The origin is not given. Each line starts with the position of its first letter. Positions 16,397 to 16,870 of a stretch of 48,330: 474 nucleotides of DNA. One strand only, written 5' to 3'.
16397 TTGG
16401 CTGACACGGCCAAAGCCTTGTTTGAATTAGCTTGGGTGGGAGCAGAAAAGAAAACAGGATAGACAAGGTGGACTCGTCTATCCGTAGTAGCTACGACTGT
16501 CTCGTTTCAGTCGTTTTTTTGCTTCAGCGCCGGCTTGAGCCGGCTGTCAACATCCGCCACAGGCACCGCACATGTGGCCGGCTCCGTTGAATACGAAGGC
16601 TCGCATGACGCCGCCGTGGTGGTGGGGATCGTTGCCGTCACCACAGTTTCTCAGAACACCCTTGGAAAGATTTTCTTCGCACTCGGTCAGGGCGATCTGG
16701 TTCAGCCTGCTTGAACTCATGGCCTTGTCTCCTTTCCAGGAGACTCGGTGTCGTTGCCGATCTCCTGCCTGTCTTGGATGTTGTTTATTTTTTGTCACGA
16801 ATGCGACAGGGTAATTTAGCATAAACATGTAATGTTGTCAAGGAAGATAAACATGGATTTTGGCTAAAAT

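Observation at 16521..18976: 2.4-kb GC-rich island with its own expression signals, encoding only small or unrecognisable products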

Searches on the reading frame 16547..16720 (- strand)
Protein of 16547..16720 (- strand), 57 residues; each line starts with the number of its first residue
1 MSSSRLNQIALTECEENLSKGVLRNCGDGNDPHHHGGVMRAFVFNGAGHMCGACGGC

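Call 8: search_protein_families(library=pfam, proteins=[window:16547-16720:-], max_evalue=1)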
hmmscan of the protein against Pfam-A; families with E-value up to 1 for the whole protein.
window:16547-16720:- (57 aa): 0 families

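Call 10: search_protein_families(library=phrogs, proteins=[window:16547-16720:-], max_evalue=1)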
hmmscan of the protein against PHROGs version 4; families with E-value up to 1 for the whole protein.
window:16547-16720:- (57 aa): 0 families

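Call 11: search_protein_families(library=ncbifam, proteins=[window:16547-16720:-], max_evalue=1)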
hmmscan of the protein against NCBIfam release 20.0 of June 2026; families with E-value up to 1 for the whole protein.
window:16547-16720:- (57 aa): 1 family
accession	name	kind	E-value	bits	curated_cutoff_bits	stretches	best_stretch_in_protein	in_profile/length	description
NF007763.0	PRK10445.1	equivalog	0.062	12.7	252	1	11-56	198-243/263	endonuclease VIII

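Call 35: find_homologous_proteins(query=A2, max_evalue=10)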
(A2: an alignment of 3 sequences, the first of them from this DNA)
Query A2 (3 sequences) (57 aa, profile of the alignment): 3 proteins with E <= 10 among 3 candidates.
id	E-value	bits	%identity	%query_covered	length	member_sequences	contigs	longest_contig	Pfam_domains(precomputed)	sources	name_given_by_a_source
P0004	2.6e-29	119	100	100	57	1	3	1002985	-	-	-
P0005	3.7e-29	118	37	81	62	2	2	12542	-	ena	-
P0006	1.7e-25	107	83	74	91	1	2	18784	-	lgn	-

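Call 36: find_encoding_contigs(protein=P0005, flank=10000, max_places=6)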
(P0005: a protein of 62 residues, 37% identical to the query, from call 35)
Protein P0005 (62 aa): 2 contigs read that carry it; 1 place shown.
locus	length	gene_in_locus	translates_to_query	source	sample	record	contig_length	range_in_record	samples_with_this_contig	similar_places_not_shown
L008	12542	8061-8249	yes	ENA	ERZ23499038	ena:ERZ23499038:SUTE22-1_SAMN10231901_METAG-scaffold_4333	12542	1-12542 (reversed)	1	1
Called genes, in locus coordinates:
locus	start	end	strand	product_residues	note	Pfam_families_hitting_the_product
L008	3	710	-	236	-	?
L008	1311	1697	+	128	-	-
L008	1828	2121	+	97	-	-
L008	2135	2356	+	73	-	-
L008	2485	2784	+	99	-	-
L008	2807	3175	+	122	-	-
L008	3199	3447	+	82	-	-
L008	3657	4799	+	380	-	-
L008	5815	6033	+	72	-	-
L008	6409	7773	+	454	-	-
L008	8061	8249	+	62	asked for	-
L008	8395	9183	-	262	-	PF01978:TrmB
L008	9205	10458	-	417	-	PF13439:Glyco_transf_4, PF20706:GT4-conflict, PF00534:Glycos_transf_1, PF13692:Glyco_trans_1_4, PF13524:Glyco_trans_1_2 (weak)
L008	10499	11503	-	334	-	PF06723:MreB_Mbl, PF00022:Actin (weak), PF00012:HSP70, PF14450:FtsA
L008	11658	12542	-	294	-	?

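Call 109: search_solved_structures(query=A2, max_evalue=10)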
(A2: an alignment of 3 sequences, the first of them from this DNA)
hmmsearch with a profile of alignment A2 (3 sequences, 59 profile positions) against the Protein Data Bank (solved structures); distinct sequences matched with E-value up to 10: 1.
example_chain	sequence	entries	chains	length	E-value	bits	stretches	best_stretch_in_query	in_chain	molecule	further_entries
4toq_A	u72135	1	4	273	1.9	12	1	39-59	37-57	Class III chitinase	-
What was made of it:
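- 16547..16720 (-): 57-aa His/Cys peptide gene ('NGAGH' family: ..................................), with SD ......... No Pfam, NCBIfam or PDB match (calls 8, 11, 109).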
